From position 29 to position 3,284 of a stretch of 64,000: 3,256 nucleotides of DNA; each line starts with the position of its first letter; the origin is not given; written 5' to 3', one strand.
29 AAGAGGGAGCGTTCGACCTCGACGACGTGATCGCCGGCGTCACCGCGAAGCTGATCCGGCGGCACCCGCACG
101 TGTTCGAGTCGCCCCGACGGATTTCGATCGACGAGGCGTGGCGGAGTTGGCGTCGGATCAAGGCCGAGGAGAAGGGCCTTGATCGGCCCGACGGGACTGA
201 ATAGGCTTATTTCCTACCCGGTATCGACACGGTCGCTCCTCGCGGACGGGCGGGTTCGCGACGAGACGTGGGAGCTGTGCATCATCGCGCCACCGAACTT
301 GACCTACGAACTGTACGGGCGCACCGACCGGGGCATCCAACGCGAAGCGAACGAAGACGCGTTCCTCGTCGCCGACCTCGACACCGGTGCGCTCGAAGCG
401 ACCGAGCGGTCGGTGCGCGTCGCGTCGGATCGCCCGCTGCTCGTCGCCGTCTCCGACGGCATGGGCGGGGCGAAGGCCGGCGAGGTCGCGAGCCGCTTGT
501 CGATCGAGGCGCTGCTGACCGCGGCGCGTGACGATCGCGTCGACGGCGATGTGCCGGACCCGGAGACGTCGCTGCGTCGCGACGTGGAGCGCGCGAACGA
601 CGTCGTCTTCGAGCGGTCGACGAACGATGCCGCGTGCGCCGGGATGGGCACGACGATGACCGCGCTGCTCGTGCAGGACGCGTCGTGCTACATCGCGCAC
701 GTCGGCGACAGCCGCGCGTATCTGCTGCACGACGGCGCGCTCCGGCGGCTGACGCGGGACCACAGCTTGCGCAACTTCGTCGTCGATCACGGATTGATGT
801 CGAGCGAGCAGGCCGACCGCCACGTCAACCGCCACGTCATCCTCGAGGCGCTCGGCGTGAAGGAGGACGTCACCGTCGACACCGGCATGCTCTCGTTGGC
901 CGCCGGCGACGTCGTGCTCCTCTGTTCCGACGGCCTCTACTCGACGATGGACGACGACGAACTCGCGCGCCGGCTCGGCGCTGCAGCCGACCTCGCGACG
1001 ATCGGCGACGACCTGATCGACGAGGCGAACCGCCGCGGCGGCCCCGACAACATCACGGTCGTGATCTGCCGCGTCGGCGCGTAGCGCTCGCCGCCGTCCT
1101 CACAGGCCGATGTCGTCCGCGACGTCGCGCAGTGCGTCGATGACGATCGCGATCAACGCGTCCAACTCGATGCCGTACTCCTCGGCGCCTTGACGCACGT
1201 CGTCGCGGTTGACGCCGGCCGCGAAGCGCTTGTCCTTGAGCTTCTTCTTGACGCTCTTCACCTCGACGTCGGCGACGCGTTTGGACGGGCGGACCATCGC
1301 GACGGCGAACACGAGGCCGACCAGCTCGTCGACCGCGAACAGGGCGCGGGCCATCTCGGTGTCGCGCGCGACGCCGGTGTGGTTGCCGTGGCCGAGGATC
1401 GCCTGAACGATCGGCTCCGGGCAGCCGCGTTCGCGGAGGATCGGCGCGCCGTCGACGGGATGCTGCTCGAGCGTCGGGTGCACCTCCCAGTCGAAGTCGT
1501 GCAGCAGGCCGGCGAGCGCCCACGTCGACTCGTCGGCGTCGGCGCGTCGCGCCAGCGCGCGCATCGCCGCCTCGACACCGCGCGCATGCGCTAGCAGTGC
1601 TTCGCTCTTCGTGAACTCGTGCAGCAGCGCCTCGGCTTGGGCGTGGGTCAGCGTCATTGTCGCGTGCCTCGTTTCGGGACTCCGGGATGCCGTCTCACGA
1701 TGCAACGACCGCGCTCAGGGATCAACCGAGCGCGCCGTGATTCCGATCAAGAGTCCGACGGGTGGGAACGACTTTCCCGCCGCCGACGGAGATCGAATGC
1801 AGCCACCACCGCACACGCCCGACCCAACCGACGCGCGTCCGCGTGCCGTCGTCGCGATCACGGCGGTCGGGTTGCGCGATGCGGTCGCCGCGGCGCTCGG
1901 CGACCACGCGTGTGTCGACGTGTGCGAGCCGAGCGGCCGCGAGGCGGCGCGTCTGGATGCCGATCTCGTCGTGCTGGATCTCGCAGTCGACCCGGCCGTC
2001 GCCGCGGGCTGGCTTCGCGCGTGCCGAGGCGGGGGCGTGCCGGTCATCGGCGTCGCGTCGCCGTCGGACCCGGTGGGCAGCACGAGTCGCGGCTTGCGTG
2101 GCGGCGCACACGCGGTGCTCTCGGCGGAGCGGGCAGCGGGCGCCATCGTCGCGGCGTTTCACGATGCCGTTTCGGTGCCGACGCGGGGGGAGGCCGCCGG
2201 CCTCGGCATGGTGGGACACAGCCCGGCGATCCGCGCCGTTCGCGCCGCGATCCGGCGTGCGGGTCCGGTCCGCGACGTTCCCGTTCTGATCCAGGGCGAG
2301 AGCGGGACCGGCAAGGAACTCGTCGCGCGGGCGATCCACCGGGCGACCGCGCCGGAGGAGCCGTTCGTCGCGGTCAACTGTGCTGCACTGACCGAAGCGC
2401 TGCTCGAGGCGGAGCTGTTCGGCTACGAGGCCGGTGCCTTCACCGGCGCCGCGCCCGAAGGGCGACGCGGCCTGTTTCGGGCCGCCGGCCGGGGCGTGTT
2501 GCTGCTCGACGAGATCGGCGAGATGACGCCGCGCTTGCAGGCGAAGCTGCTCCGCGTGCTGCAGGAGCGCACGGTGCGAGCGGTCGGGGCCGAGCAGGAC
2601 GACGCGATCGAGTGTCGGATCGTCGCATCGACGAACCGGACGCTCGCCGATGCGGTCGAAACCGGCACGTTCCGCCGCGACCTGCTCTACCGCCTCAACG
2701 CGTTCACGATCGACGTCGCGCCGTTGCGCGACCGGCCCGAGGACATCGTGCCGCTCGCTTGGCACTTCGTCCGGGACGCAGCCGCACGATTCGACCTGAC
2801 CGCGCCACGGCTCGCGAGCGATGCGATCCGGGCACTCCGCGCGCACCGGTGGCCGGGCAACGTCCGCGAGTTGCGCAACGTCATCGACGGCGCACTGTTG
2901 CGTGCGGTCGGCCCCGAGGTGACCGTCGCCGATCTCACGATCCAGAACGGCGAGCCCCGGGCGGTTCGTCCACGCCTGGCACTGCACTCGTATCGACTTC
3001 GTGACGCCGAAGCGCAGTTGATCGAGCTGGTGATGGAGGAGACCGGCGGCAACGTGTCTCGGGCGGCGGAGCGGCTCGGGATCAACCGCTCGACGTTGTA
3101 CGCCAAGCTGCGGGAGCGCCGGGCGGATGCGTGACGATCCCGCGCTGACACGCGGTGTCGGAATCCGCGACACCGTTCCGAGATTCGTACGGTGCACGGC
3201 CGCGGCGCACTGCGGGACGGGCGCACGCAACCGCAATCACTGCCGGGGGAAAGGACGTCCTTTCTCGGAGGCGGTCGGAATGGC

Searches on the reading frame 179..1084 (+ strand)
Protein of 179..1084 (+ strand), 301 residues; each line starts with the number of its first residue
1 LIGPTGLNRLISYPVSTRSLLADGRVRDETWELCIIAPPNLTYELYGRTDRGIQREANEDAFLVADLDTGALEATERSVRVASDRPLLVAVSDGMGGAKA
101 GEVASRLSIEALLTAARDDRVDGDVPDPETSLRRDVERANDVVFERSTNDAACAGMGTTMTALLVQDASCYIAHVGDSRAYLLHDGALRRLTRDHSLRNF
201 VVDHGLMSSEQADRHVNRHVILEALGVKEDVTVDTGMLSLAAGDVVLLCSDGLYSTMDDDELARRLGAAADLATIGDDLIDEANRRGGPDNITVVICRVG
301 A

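Call 4: search_protein_families(library=pfam, proteins=[window:179-1084:+], max_evalue=0.01)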
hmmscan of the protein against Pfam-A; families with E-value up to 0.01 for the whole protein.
window:179-1084:+ (301 aa): 3 families
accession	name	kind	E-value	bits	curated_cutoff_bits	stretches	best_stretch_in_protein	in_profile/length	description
PF13672.11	PP2C_2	-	1.9e-14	54.1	24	1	79-262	18-183/209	Protein phosphatase 2C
PF00481.26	PP2C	-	2.8e-14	53.9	20.3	1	84-196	32-141/255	Protein phosphatase 2C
PF07228.17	SpoIIE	-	2.7e-08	34.4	25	1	85-299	3-191/192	Stage II sporulation protein E (SpoIIE)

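Call 18: search_protein_families(library=ncbifam, proteins=[window:179-1084:+], max_evalue=0.001)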
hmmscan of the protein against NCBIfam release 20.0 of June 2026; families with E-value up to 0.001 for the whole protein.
window:179-1084:+ (301 aa): 3 families
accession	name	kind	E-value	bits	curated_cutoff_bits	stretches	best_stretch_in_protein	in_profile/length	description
NF033484.1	Stp1_PP2C_phos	equivalog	8.4e-69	231.6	230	1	49-297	2-231/232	Stp1/IreP family PP2C-type Ser/Thr phosphatase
NF011149.0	PRK14559.1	equivalog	9.4e-38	130.3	374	1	44-299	373-631/642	serine/threonine phosphatase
TIGR02865.1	spore_II_E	equivalog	0.00025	19.2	490.8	0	225-299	679-763/764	stage II sporulation protein E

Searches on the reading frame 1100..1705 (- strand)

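Call 4: search_protein_families(library=pfam, proteins=[window:1100-1705:-], max_evalue=0.01)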
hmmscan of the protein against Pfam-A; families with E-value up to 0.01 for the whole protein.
window:1100-1705:- (201 aa): 1 family
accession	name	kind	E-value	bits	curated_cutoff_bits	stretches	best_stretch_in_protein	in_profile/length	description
PF01966.28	HD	-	4e-08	34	22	1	38-126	2-111/116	HD domain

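Call 18: search_protein_families(library=ncbifam, proteins=[window:1100-1705:-], max_evalue=0.001)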
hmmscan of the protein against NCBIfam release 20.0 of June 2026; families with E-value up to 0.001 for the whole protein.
window:1100-1705:- (201 aa): 2 families
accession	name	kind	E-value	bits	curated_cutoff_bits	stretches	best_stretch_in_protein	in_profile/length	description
TIGR00277.1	HDIG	domain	2.2e-07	30.7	27.6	1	35-106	3-81/84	HDIG domain-containing metalloprotein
NF009343.0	PRK12703.1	equivalog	9.8e-06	24.6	434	1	24-120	175-267/339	tRNA (cytidine(56)-2'-O)-methyltransferase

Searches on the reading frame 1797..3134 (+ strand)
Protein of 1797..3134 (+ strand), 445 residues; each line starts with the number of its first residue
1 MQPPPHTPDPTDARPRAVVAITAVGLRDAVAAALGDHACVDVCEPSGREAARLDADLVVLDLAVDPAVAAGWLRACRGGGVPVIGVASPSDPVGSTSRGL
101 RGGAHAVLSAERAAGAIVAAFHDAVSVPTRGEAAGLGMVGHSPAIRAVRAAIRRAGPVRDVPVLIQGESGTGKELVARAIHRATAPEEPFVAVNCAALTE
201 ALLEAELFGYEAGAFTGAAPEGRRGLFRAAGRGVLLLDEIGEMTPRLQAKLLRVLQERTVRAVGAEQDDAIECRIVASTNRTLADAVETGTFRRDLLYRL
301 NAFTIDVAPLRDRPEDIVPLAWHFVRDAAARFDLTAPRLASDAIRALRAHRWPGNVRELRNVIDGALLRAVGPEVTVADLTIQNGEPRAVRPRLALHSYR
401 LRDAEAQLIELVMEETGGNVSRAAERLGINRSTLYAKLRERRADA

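Call 4: search_protein_families(library=pfam, proteins=[window:1797-3134:+], max_evalue=0.01)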
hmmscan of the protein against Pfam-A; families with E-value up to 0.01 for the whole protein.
window:1797-3134:+ (445 aa): 15 families
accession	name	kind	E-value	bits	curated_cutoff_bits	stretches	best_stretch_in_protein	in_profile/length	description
PF00158.32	Sigma54_activat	-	3.5e-59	199.7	20.2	1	138-305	1-167/168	Sigma-54 interaction domain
PF25601.1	AAA_lid_14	-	4.7e-19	68.4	27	1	311-381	1-71/87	AAA+ ATPase lid domain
PF14532.12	Sigma54_activ_2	-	7e-18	65.6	25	1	139-310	1-138/138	Sigma-54 interaction domain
PF02954.25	HTH_8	-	8.3e-16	57.9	22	1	401-440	2-41/42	Bacterial regulatory protein, Fis family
PF07728.20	AAA_5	-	7.3e-08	33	22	1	162-281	1-123/139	AAA domain (dynein-related subfamily)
PF00004.35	AAA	-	2.7e-07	31.5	21.2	1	163-284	1-111/131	ATPase family associated with various cellular activities (AAA)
PF07724.20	AAA_2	-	0.00019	21.9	27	1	163-282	6-126/166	AAA domain (Cdc48 subfamily)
PF13556.12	HTH_30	-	0.00025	21.2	27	1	415-439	10-34/59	PucR C-terminal helix-turn-helix domain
PF07726.17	AAA_3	-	0.00026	21.3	27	1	163-280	2-111/131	ATPase family associated with various cellular activities (AAA)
PF13191.12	AAA_16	-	0.00032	21.7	32.6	1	139-261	3-126/167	AAA ATPase domain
PF13518.12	HTH_28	-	0.00035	21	25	0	407-436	4-31/52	Helix-turn-helix domain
PF13384.12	HTH_23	-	0.00041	20.5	24.6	1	406-441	8-40/50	Homeodomain-like domain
PF01078.27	Mg_chelatase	-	0.00066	19.6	20.3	0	163-278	25-155/207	Magnesium chelatase, subunit ChlI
PF06068.19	TIP49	-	0.0056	16.3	23.8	1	135-197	23-87/347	TIP49 P-loop domain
PF13604.12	AAA_30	-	0.0076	16.4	27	0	151-272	9-132/191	AAA domain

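Call 18: search_protein_families(library=ncbifam, proteins=[window:1797-3134:+], max_evalue=0.001)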
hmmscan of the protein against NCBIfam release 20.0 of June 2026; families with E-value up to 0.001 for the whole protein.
window:1797-3134:+ (445 aa): 31 families (the best 25 are shown)
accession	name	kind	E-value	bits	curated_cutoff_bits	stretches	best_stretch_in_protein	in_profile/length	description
TIGR02915.1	PEP_resp_reg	equivalog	2.9e-88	296.7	502.6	1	133-439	136-440/445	PEP-CTERM-box response regulator transcription factor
NF041552.1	TF_PrdR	equivalog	1.3e-85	287.9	795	1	138-439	269-574/577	sigma-54 dependent transcriptional regulator PrdR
TIGR02329.1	propionate_PrpR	equivalog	7.6e-85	285.5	499.2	1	126-439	204-525/526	propionate catabolism operon regulatory protein PrpR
NF008469.0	PRK11361.1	equivalog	1.8e-81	274.2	714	1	142-441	149-454/461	acetoacetate metabolism transcriptional regulator AtoC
NF003451.0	PRK05022.1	equivalog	2.1e-81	274.2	476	1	134-435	188-502/512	nitric oxide reductase transcriptional regulator NorR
NF011953.0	PRK15424.1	equivalog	3.9e-81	273.3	703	1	135-442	218-535/538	propionate catabolism operon regulatory protein PrpR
TIGR01817.1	nifA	equivalog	1e-79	268.8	528.85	1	131-390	191-448/534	nif-specific transcriptional activator NifA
NF050807.1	TransRegFlbDCaul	equivalog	4.1e-78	263.2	750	1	54-441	45-438/454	sigma-54-dependent transcriptional regulator FlbD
TIGR01818.1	ntrC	equivalog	3.2e-76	257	558.6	2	132-381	130-378/463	nitrogen regulation protein NR(I)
NF038308.1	RNA_repair_RtcR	equivalog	7.9e-76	256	650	1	137-383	181-435/530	RNA repair transcriptional activator RtcR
NF007689.0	PRK10365.1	equivalog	7.4e-75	252.4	760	1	131-438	134-439/441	sigma-54-dependent response regulator transcription factor ZraR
NF011695.0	PRK15115.1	equivalog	5.4e-73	246.2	763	1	55-440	51-435/445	two-component system response regulator GlrR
NF008085.0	PRK10820.1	equivalog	2.3e-68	231.1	576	1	138-388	206-455/520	transcriptional regulator TyrR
TIGR02974.1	phageshock_pspF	equivalog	3.1e-67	227.2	443.55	1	139-383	2-246/336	phage shock protein operon transcriptional activator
NF041906.1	V4R_TF_MobR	exception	2.5e-66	224.3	999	1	138-439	234-542/544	phenol degradation transcriptional regulator MobR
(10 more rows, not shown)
